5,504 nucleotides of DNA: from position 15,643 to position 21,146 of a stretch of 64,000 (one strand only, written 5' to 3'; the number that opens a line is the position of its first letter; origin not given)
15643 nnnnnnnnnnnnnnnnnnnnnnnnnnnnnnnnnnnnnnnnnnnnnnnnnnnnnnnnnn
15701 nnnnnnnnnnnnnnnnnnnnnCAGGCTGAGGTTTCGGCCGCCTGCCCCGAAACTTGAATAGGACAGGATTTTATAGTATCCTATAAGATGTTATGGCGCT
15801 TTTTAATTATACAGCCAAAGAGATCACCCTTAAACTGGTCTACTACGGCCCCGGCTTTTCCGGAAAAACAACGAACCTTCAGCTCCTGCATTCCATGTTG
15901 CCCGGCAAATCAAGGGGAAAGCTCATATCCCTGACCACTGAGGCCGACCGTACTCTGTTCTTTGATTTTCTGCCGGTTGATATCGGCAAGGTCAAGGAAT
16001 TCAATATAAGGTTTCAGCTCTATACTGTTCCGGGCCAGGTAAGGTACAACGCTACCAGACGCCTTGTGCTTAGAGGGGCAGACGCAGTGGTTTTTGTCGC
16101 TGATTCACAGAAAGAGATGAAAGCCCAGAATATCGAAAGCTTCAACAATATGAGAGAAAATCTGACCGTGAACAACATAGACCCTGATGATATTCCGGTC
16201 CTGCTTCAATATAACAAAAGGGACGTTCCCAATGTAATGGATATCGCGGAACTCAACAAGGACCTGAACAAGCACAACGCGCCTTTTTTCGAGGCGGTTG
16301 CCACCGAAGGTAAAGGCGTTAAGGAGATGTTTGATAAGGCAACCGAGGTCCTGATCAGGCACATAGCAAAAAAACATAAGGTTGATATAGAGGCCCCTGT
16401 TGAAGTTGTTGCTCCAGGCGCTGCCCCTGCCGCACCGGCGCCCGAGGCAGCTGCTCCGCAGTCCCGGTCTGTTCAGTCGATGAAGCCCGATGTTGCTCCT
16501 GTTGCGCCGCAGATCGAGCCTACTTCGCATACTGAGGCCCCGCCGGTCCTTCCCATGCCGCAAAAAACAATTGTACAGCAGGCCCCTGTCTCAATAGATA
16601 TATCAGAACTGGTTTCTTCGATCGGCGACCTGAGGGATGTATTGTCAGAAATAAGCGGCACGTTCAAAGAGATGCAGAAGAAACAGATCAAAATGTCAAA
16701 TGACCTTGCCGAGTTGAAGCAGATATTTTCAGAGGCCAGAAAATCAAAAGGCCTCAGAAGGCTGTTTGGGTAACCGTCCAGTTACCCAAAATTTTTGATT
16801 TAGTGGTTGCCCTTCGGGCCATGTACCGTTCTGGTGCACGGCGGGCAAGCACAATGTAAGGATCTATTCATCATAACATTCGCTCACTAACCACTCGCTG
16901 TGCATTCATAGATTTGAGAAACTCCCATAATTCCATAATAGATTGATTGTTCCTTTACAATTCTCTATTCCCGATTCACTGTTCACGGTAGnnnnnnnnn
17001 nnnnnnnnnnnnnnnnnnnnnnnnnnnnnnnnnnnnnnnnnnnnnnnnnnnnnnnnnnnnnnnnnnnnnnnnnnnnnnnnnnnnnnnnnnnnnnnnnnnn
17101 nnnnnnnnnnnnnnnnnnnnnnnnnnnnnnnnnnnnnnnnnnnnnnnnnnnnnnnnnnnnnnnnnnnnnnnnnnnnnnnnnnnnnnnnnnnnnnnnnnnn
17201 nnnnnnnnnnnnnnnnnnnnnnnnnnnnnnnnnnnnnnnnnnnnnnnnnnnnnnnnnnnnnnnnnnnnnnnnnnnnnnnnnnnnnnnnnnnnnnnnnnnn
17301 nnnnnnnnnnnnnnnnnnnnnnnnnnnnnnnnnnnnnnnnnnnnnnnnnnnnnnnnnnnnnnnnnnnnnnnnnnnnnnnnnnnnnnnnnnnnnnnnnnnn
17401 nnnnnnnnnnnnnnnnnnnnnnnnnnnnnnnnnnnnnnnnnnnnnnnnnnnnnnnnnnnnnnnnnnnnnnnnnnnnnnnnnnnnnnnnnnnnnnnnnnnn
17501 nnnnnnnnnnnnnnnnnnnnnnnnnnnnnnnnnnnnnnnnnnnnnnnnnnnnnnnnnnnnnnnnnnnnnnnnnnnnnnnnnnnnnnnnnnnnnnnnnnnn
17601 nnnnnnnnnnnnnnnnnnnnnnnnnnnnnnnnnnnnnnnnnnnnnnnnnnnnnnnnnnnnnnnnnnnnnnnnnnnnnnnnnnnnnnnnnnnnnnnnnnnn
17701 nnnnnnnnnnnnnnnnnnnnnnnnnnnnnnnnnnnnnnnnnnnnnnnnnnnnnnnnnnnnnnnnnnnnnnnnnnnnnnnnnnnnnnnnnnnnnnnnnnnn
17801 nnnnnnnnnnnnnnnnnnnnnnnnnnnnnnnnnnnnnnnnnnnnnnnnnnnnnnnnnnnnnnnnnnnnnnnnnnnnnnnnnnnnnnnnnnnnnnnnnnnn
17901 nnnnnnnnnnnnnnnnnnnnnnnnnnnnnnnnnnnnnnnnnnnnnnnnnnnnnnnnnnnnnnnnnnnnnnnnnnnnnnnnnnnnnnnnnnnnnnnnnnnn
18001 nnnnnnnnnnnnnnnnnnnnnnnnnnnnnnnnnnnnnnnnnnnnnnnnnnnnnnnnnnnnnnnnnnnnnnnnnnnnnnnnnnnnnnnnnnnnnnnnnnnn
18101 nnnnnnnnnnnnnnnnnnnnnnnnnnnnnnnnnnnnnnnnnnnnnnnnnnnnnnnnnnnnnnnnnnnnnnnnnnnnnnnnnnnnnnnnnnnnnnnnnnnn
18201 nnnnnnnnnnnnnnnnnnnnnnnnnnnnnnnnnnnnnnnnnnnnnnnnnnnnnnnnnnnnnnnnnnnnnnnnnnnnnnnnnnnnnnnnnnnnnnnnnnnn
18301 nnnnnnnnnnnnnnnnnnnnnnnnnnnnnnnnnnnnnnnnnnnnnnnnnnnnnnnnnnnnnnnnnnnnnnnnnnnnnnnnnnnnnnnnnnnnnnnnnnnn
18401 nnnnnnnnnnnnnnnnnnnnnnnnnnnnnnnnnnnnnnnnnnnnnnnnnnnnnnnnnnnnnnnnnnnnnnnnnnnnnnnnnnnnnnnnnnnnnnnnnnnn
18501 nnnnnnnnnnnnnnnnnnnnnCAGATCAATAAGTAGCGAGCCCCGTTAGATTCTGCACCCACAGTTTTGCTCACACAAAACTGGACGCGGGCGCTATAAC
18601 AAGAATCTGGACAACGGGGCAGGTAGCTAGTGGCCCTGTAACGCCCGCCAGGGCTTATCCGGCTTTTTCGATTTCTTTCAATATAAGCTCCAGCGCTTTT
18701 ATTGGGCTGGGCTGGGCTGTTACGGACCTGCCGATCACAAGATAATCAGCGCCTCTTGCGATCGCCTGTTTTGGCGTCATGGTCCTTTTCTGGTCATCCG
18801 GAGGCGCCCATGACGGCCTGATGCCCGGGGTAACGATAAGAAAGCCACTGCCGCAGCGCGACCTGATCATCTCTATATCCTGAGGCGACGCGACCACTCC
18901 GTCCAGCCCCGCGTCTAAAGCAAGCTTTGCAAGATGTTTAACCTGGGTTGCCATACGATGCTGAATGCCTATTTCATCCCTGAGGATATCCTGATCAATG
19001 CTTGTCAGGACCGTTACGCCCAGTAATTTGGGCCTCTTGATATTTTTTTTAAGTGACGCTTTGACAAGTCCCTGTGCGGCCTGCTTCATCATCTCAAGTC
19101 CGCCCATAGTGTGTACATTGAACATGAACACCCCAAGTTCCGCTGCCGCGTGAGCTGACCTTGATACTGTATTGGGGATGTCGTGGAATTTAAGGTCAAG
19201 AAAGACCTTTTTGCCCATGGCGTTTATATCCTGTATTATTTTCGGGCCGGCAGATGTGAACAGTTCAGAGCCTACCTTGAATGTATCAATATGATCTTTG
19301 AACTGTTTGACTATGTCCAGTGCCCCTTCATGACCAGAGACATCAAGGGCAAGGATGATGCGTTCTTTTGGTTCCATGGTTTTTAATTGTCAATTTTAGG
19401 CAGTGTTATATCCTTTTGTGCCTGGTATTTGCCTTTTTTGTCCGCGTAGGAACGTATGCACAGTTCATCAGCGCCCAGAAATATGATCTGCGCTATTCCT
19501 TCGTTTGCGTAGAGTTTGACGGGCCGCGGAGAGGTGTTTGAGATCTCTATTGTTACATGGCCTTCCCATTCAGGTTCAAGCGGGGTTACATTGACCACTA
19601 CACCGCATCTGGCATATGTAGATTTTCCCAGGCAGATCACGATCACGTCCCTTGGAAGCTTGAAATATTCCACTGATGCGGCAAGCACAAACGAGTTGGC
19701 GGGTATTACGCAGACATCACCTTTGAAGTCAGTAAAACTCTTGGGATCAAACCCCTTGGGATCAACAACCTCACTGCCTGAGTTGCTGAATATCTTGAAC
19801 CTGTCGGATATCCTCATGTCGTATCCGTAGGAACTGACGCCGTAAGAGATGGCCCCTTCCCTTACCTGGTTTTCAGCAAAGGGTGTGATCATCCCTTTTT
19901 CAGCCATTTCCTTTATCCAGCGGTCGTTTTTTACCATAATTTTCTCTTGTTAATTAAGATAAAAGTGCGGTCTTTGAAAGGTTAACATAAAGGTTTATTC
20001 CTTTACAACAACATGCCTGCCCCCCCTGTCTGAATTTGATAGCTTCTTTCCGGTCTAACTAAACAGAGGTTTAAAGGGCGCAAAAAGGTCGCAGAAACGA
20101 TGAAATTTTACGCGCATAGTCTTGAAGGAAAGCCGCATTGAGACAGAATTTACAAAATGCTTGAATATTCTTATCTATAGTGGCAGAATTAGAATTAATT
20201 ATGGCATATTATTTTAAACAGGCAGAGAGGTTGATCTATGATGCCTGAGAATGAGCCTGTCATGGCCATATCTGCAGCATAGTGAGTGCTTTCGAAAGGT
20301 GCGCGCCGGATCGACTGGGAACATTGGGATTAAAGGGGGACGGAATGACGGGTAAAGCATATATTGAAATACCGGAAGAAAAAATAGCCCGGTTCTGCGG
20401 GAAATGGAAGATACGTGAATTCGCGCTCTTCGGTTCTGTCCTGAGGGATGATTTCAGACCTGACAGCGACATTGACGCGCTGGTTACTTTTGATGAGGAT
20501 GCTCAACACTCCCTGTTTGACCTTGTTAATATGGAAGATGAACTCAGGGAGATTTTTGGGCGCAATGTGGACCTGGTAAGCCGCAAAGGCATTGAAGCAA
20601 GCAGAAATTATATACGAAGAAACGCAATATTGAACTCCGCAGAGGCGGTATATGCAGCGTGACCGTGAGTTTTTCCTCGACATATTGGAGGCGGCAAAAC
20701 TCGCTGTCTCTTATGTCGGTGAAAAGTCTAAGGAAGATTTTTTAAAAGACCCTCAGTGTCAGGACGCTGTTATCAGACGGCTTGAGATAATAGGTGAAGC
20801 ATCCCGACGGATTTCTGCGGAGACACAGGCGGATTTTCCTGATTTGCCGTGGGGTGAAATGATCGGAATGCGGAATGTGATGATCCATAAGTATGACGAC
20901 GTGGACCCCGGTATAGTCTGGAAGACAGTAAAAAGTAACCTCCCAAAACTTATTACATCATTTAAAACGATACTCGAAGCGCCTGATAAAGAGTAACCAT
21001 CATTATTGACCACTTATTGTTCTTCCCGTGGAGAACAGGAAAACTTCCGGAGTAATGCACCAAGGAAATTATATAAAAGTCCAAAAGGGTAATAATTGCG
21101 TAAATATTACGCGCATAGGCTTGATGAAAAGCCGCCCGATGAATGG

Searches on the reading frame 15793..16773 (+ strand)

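Call 53: search_protein_families(library=pfam, proteins=[window:15793-16773:+], max_evalue=0.0001)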
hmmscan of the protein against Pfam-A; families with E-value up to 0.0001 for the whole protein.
window:15793-16773:+ (326 aa): 2 families
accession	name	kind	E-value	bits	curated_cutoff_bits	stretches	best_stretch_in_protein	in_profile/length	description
PF00071.28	Ras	-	1.6e-09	38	21.6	1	49-185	26-158/162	Ras family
PF00025.27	Arf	-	5.2e-08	33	22.3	1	63-183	49-170/174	ADP-ribosylation factor family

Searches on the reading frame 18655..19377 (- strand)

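Call 54: search_protein_families(library=pfam, proteins=[window:18655-19377:-], max_evalue=0.0001)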
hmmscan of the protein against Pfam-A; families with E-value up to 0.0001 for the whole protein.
window:18655-19377:- (240 aa): 1 family
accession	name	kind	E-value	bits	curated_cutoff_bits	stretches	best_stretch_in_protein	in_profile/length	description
PF00215.30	OMPdecase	-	5.6e-60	203.4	27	1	6-230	2-219/221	Orotidine 5'-phosphate decarboxylase / HUMPS family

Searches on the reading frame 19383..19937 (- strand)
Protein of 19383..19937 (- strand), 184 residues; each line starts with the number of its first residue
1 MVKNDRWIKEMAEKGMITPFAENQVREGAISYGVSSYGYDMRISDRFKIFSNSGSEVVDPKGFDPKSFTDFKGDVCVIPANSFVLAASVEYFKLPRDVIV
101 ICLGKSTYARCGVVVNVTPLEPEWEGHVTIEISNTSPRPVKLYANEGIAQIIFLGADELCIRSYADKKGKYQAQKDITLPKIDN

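Call 54: search_protein_families(library=pfam, proteins=[window:19383-19937:-], max_evalue=0.0001)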
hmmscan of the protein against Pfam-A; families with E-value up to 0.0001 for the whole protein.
window:19383-19937:- (184 aa): 1 family
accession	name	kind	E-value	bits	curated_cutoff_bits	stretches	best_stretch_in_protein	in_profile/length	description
PF22769.1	DCD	-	5e-34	118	27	1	4-153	3-150/153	dCTP deaminase-like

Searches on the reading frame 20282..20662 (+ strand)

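Call 54: search_protein_families(library=pfam, proteins=[window:20282-20662:+], max_evalue=0.0001)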
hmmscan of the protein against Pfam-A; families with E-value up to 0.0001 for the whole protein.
window:20282-20662:+ (126 aa): 2 families
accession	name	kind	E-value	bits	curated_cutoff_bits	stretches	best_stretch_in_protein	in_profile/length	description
PF01909.29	NTP_transf_2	-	3.8e-16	59.7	21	1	37-112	7-83/93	Nucleotidyltransferase domain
PF18765.7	Polbeta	-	1.8e-11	44.5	26.9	1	33-102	1-70/93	Polymerase beta, Nucleotidyltransferase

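Call 92: search_protein_families(library=padloc, proteins=[window:20282-20662:+], max_evalue=0.00001)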
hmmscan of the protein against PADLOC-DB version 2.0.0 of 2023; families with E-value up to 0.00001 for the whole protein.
window:20282-20662:+ (126 aa): 6 families
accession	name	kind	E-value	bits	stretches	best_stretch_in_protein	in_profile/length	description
PDLC04902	PDC-S09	-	7.7e-23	78.6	1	27-124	4-95/97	-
PDLC04905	PDC-S09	-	1e-22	78.4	1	27-126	4-101/101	-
PDLC04904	PDC-S09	-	1.4e-20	71.4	1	25-116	6-96/104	-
PDLC04906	PDC-S09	-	2.4e-17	61.1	1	26-118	6-93/98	-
PDLC04903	PDC-S09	-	2.1e-07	29.2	1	43-108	25-89/108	-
PDLC04907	PDC-S09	-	7.3e-07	27.3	1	36-90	19-73/114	-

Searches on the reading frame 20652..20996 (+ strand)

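Call 41: search_protein_families(library=pfam, proteins=[window:20652-20996:+], max_evalue=0.01)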
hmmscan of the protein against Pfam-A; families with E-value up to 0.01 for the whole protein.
window:20652-20996:+ (114 aa): 1 family
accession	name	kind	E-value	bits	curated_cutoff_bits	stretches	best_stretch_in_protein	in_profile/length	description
PF01934.22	HepT-like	-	2.7e-26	92.1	23.5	1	11-104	1-117/120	Ribonuclease HepT-like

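Call 92: search_protein_families(library=padloc, proteins=[window:20652-20996:+], max_evalue=0.00001)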
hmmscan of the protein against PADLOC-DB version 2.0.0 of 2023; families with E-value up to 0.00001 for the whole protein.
window:20652-20996:+ (114 aa): 0 families
